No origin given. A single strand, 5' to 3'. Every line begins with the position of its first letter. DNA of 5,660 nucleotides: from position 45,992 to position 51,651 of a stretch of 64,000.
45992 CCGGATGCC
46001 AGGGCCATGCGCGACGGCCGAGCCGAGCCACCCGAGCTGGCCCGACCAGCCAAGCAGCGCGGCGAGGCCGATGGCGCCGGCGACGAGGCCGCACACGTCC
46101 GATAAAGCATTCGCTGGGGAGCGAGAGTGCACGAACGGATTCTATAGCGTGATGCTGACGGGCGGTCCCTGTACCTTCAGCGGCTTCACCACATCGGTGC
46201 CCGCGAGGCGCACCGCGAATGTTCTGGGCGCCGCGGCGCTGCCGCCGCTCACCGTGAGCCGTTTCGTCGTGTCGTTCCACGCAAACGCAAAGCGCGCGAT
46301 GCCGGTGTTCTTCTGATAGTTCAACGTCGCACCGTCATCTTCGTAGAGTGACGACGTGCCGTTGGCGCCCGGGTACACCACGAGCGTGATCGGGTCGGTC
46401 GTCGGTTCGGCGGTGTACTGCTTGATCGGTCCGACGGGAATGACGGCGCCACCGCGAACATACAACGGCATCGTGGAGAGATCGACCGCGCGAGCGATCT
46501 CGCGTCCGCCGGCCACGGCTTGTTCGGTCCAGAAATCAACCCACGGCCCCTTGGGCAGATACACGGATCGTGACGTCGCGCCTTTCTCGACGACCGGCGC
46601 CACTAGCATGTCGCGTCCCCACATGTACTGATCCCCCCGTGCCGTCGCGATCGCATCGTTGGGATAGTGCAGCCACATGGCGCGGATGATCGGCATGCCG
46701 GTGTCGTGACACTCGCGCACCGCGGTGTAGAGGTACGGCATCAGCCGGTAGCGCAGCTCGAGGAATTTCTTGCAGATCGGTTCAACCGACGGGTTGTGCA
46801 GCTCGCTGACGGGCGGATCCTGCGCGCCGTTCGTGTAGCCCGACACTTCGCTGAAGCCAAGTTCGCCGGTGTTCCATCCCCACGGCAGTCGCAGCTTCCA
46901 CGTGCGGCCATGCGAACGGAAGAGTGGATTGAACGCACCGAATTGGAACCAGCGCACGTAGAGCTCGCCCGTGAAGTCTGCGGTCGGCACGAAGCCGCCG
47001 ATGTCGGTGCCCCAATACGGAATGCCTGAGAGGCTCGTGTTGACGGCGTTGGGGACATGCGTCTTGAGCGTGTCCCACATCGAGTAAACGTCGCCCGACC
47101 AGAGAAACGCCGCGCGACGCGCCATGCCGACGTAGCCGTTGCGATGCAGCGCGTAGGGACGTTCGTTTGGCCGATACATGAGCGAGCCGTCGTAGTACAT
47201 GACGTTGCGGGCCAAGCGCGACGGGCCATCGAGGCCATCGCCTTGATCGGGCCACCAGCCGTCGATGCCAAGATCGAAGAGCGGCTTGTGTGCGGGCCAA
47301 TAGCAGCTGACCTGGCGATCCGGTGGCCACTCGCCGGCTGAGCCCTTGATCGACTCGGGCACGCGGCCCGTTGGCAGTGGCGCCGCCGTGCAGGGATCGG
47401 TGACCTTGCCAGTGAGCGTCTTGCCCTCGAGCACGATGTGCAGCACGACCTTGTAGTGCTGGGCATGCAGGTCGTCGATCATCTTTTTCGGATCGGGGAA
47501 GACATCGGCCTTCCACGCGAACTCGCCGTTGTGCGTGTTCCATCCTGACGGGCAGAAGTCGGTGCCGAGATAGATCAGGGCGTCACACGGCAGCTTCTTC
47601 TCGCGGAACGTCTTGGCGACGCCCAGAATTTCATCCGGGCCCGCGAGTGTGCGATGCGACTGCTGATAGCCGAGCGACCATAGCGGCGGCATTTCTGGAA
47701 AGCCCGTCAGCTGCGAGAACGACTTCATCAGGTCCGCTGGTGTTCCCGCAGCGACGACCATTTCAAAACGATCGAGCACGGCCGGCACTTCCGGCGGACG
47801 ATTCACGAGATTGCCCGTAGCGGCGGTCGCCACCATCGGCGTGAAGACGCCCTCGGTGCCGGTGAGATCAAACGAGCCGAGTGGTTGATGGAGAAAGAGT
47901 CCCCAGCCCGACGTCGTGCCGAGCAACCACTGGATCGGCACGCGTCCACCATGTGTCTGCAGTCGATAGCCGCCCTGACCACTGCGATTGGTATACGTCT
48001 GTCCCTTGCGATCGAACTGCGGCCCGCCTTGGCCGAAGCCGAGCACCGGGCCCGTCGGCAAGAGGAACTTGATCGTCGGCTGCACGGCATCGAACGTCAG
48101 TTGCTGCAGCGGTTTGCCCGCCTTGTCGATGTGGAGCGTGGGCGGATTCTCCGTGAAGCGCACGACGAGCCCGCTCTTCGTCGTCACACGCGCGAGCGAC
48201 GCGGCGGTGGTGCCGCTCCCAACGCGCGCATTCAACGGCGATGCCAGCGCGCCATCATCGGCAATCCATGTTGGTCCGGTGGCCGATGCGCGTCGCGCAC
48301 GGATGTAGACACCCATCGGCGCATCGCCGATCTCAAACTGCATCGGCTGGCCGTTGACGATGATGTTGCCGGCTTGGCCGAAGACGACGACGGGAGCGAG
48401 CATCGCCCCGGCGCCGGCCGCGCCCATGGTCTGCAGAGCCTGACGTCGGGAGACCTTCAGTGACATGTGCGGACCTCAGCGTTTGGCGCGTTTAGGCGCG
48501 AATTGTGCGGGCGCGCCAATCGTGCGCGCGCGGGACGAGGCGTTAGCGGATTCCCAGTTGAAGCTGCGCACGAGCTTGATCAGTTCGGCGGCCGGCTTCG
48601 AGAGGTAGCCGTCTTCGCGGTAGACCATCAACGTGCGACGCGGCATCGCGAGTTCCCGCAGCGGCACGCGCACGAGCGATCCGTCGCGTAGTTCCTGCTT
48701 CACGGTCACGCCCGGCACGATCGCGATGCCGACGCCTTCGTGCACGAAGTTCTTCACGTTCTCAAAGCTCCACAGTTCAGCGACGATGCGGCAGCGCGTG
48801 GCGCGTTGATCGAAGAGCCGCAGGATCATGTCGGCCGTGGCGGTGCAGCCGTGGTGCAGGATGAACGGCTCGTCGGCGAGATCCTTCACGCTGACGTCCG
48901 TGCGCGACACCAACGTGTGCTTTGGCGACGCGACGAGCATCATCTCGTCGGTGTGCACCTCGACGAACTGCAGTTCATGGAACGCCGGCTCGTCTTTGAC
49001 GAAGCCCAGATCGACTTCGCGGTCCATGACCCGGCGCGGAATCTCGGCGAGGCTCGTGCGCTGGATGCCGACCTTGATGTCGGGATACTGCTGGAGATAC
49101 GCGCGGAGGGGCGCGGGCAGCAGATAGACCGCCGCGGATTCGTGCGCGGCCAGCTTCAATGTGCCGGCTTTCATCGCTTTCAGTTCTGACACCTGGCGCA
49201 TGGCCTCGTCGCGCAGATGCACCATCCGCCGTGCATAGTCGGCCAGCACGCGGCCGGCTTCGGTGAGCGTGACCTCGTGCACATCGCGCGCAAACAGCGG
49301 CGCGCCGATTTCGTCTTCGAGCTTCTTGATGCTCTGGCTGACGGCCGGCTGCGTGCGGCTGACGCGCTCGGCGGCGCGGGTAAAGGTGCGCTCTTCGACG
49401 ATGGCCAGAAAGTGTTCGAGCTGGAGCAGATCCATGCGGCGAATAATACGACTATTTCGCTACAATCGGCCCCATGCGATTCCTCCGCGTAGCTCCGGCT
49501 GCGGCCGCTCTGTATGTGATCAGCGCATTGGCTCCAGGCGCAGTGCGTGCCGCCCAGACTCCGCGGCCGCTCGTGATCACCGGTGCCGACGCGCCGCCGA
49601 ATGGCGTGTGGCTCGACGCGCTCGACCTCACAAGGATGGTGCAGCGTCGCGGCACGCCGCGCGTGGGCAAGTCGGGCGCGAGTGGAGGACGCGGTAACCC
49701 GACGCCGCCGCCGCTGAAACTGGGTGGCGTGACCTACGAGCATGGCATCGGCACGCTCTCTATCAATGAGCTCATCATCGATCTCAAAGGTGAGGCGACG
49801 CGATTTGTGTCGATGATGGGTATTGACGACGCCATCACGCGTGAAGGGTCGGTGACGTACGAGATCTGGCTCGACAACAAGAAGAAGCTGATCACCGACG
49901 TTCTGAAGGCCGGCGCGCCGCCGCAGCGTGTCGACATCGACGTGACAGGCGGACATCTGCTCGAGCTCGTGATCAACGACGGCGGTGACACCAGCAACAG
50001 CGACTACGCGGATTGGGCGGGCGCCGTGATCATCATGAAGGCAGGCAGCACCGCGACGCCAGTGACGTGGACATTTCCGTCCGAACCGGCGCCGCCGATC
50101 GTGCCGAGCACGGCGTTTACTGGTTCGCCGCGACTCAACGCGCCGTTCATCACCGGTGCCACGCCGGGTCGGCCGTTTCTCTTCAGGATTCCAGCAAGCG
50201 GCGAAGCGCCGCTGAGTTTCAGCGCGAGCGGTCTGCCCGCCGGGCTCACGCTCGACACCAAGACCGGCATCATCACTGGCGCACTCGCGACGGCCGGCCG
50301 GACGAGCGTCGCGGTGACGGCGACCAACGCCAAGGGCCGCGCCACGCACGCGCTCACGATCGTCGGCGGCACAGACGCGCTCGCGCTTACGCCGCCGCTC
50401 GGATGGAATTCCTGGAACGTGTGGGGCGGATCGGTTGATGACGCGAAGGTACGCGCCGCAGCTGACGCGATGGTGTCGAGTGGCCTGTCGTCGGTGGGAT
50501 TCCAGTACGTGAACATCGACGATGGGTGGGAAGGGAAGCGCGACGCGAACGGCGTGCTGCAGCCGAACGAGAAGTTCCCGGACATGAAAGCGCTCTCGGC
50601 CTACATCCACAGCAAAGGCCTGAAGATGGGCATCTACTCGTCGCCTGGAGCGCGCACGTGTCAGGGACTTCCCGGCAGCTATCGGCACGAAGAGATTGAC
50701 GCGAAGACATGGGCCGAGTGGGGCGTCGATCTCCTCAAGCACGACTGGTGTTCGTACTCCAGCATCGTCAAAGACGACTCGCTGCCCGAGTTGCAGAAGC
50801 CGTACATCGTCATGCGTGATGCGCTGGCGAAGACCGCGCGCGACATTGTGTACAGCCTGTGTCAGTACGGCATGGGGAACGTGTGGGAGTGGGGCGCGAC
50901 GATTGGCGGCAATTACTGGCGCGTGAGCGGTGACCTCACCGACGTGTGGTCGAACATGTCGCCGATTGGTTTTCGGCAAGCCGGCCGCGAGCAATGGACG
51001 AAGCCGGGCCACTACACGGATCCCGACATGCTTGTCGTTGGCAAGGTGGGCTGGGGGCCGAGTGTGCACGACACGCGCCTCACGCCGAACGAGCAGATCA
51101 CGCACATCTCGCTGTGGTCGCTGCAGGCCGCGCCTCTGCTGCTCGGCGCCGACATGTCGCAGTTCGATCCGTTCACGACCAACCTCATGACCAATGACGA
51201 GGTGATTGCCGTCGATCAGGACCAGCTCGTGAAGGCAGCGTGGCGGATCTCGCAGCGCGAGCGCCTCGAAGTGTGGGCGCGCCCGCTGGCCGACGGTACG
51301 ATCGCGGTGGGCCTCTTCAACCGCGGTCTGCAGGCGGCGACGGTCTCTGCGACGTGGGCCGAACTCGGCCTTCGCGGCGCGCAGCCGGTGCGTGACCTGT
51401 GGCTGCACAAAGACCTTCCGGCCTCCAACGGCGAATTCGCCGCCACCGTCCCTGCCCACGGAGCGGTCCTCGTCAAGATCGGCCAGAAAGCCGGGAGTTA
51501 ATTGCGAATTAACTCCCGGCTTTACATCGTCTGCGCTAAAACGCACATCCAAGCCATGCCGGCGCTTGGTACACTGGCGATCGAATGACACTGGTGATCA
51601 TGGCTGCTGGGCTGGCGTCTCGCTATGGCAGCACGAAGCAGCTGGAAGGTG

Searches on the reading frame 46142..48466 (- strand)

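Call 56: search_protein_families(library=pfam, proteins=[window:46142-48466:-], max_evalue=0.00001)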
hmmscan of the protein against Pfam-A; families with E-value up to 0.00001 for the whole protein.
window:46142-48466:- (774 aa): 3 families
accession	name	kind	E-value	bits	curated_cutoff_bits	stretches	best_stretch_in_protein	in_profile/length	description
PF01055.32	Glyco_hydro_31_2nd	-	1.8e-58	198.9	23.5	1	257-582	1-328/328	Glycosyl hydrolases family 31 TIM-barrel domain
PF21365.3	Glyco_hydro_31_3rd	-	1.9e-28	99.2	24.4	1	590-676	1-87/87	Glycosyl hydrolase family 31 C-terminal domain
PF17137.9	DUF5110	-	1.5e-10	41.4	27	1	692-756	1-70/71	Domain of unknown function (DUF5110)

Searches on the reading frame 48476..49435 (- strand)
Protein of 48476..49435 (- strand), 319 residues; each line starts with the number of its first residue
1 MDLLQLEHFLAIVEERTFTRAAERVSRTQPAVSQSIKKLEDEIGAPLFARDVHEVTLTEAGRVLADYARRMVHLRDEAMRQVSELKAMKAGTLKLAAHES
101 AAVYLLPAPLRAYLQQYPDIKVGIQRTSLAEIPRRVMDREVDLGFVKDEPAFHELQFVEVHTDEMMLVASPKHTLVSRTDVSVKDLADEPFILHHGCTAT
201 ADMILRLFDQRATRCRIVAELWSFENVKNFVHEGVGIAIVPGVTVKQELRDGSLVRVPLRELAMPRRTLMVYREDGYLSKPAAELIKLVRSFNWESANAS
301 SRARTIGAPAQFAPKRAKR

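Call 56: search_protein_families(library=pfam, proteins=[window:48476-49435:-], max_evalue=0.00001)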
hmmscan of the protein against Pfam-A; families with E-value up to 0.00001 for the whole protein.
window:48476-49435:- (319 aa): 2 families
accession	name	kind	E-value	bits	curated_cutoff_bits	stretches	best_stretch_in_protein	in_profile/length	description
PF03466.25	LysR_substrate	-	1.1e-47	162.5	28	1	89-290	4-205/209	LysR substrate binding domain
PF00126.33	HTH_1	-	2.4e-21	75.9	26.6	1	5-62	3-60/60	Bacterial regulatory helix-turn-helix protein, lysR family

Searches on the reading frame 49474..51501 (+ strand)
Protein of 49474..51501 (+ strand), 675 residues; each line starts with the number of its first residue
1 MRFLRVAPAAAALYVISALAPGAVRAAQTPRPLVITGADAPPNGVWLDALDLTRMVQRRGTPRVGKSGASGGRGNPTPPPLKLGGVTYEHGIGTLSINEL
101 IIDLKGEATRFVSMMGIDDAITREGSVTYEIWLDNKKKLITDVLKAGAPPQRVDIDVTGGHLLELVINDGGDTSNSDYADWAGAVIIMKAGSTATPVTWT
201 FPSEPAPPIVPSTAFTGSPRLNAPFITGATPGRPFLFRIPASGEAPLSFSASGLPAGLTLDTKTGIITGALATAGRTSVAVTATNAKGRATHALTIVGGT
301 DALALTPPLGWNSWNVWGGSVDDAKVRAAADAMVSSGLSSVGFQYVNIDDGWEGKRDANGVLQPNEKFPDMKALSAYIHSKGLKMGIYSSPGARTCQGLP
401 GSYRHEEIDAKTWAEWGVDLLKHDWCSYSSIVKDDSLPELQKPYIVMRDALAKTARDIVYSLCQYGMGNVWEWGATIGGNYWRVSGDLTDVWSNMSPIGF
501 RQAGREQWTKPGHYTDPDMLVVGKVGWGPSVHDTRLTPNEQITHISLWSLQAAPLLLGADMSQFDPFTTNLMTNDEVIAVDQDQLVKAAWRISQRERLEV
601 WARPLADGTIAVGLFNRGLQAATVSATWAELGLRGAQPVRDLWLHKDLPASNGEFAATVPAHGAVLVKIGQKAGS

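Call 56: search_protein_families(library=pfam, proteins=[window:49474-51501:+], max_evalue=0.00001)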
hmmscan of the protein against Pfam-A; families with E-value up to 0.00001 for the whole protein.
window:49474-51501:+ (675 aa): 4 families
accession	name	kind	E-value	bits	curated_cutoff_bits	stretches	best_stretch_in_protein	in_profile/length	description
PF16499.11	Melibiase_2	-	3.3e-54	184.6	23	1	307-583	2-284/284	Alpha galactosidase A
PF08305.17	NPCBM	-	4.8e-32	111.3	23.9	1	45-186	3-136/137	NPCBM/NEW2 domain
PF17801.7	Melibiase_C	-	6.1e-20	71.5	22.9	1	598-669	4-71/71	Alpha galactosidase C-terminal beta sandwich domain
PF05345.18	He_PIG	-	1.7e-12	48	24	1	221-295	4-92/96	Putative Ig domain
